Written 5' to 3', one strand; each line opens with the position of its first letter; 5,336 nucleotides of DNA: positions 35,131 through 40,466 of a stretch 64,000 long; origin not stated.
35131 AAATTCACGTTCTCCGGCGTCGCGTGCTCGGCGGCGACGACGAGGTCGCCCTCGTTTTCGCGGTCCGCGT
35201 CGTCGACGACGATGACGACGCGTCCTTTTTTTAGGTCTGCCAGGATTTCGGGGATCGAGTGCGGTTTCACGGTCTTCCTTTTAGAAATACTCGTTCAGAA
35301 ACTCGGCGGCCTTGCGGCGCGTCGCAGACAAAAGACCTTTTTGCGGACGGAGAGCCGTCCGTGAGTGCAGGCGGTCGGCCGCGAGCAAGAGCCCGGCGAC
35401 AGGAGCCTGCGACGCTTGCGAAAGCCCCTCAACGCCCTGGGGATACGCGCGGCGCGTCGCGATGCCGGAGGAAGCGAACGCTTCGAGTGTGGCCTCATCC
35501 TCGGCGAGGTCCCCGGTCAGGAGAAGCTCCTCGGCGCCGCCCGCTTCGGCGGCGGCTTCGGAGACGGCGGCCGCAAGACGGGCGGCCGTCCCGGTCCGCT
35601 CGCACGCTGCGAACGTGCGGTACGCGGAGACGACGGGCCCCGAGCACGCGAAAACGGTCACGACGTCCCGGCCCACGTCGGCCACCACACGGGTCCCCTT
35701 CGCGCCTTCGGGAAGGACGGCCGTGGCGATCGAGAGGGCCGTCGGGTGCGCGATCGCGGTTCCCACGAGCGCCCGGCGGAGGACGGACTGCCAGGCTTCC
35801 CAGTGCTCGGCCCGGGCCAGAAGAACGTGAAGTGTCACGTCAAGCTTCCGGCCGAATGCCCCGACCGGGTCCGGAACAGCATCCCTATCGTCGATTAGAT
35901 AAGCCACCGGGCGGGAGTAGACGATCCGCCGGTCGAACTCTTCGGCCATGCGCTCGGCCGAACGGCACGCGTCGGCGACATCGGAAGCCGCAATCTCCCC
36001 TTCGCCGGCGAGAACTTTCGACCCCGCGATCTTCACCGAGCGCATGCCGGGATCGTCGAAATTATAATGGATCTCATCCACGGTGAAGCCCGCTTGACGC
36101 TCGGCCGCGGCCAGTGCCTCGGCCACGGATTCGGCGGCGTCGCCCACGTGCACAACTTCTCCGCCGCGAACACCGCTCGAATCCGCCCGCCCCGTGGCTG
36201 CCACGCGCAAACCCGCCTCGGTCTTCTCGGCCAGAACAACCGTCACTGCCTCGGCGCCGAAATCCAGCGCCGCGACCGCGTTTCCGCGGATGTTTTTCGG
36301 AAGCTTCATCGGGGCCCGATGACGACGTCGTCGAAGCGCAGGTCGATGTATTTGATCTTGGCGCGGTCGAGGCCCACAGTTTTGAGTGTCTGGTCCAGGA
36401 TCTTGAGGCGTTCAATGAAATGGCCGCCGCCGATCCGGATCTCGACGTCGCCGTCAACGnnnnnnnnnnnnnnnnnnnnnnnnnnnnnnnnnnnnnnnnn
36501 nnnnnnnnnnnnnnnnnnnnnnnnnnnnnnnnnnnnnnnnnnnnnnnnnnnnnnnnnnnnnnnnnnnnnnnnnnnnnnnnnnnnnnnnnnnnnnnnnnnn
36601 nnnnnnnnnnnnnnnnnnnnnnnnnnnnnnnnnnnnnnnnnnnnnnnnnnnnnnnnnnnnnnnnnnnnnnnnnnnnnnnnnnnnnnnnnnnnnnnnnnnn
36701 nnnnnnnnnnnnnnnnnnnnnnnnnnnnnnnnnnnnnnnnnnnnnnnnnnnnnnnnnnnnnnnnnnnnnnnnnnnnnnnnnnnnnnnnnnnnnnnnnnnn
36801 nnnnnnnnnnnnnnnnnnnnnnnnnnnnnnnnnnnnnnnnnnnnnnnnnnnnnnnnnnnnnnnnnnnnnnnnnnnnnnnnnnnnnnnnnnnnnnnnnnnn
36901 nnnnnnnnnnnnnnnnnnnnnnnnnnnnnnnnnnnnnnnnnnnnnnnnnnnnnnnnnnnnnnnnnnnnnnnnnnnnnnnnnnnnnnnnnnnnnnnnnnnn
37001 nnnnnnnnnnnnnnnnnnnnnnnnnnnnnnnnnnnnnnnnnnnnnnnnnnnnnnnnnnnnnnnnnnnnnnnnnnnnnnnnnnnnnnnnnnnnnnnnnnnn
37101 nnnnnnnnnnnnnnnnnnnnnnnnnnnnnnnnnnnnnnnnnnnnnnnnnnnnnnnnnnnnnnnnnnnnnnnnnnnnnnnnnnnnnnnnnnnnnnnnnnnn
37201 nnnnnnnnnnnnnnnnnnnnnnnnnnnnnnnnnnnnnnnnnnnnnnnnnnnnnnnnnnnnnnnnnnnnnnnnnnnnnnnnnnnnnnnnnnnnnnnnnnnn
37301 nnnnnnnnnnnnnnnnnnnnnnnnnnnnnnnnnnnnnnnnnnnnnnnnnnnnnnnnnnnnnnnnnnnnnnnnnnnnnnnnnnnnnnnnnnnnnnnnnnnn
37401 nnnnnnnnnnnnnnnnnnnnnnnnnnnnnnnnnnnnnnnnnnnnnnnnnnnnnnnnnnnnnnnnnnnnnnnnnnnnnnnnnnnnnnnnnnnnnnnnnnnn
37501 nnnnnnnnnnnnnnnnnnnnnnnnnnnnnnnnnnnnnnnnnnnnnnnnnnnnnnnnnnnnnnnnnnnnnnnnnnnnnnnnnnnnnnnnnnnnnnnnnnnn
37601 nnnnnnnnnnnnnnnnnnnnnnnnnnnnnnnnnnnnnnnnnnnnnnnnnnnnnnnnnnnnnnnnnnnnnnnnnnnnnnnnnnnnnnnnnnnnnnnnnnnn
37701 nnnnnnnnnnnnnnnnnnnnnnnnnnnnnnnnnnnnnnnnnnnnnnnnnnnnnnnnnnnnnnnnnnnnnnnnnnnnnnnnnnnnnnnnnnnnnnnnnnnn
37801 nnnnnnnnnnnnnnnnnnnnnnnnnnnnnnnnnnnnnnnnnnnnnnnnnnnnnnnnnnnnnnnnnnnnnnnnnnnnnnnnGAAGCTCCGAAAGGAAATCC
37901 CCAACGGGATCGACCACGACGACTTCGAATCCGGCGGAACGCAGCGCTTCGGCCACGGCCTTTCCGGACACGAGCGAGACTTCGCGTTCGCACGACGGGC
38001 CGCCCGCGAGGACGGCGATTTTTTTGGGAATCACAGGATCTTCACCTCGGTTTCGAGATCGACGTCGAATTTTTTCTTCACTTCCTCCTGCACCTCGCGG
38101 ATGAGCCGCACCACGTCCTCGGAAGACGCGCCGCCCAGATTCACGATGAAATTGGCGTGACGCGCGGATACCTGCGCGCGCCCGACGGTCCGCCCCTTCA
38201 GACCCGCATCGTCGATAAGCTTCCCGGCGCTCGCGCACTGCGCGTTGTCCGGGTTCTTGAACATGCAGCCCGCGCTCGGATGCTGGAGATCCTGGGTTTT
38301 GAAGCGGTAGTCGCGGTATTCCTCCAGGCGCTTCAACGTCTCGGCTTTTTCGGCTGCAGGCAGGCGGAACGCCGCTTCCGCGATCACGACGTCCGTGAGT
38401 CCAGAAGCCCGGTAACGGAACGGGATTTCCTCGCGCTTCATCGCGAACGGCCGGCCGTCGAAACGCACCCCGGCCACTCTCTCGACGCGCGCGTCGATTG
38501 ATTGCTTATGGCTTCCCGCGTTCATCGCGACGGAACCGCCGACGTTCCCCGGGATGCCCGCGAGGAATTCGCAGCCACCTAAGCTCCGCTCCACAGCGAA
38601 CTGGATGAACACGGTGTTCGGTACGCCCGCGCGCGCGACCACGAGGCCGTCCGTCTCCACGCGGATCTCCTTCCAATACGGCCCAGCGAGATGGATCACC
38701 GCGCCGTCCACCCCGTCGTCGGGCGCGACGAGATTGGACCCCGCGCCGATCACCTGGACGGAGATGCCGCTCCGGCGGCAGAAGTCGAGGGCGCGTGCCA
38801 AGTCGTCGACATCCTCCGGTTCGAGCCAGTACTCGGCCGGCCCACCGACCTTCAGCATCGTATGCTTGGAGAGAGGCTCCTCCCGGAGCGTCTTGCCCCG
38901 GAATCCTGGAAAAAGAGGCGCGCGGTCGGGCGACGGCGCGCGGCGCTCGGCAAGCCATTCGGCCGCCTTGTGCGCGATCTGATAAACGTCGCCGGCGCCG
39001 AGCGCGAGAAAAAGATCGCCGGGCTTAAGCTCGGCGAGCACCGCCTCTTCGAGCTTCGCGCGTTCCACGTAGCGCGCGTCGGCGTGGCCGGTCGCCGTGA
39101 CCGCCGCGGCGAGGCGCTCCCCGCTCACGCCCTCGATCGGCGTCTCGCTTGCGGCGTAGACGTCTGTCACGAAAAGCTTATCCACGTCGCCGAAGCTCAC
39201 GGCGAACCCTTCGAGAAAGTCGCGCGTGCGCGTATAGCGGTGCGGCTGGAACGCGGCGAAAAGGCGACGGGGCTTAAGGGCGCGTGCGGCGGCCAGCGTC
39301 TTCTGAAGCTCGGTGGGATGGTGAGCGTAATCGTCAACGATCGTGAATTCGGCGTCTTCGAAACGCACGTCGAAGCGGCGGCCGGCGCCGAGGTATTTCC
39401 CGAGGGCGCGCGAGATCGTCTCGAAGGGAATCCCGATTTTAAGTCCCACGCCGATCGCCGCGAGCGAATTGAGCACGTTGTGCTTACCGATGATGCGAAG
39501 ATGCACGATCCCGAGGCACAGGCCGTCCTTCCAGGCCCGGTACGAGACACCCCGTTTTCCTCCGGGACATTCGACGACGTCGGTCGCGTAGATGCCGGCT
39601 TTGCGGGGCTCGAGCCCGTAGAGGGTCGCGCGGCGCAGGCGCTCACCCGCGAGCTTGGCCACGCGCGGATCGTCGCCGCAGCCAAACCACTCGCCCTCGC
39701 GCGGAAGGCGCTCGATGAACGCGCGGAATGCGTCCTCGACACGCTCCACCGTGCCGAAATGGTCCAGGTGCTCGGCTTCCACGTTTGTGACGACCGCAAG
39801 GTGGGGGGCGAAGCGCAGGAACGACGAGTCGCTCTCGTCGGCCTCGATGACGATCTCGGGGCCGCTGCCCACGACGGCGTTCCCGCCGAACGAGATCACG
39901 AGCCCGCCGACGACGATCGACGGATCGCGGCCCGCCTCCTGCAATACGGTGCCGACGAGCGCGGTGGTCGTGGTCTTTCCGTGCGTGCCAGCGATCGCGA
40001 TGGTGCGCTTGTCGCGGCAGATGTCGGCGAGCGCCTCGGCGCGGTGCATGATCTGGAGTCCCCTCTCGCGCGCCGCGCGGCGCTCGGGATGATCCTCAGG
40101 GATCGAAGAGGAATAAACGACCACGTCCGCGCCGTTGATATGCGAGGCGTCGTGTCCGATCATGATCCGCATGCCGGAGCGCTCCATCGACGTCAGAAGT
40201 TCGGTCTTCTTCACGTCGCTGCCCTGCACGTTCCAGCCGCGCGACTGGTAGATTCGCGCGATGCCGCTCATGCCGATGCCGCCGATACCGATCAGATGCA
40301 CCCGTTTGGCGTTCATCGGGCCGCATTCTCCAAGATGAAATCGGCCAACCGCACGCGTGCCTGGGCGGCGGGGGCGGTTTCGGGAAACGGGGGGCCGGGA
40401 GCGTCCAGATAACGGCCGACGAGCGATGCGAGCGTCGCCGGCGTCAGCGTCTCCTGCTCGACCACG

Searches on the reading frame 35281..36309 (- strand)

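Call 65: search_protein_families(library=pfam, max_evalue=1e-8, proteins=[window:35281-36309:-])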
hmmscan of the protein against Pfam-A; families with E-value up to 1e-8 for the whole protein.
window:35281-36309:- (342 aa): 1 family
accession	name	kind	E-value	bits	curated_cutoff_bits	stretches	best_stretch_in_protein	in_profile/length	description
PF02491.25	SHS2_FTSA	-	2.8e-12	47.2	25.4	1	90-163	5-78/79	SHS2 domain inserted in FTSA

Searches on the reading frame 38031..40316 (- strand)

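Call 65: search_protein_families(library=pfam, max_evalue=1e-8, proteins=[window:38031-40316:-])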
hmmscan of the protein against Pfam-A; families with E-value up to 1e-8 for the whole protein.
window:38031-40316:- (761 aa): 5 families
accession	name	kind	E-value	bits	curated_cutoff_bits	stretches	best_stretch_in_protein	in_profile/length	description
PF02873.21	MurB_C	-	1.2e-34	118.9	27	1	662-761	4-99/99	UDP-N-acetylenolpyruvoylglucosamine reductase, C-terminal domain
PF01225.30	Mur_ligase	-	2.1e-24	86.1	21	1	6-103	2-94/95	Mur ligase family, catalytic domain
PF08245.18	Mur_ligase_M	-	3.8e-22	79.7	24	1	108-290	1-199/200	Mur ligase middle domain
PF02875.26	Mur_ligase_C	-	5e-20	73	28.4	1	313-442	1-127/127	Mur ligase, glutamate ligase domain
PF01565.28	FAD_binding_4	-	1.7e-16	60.6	26.4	1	497-608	4-116/139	FAD binding domain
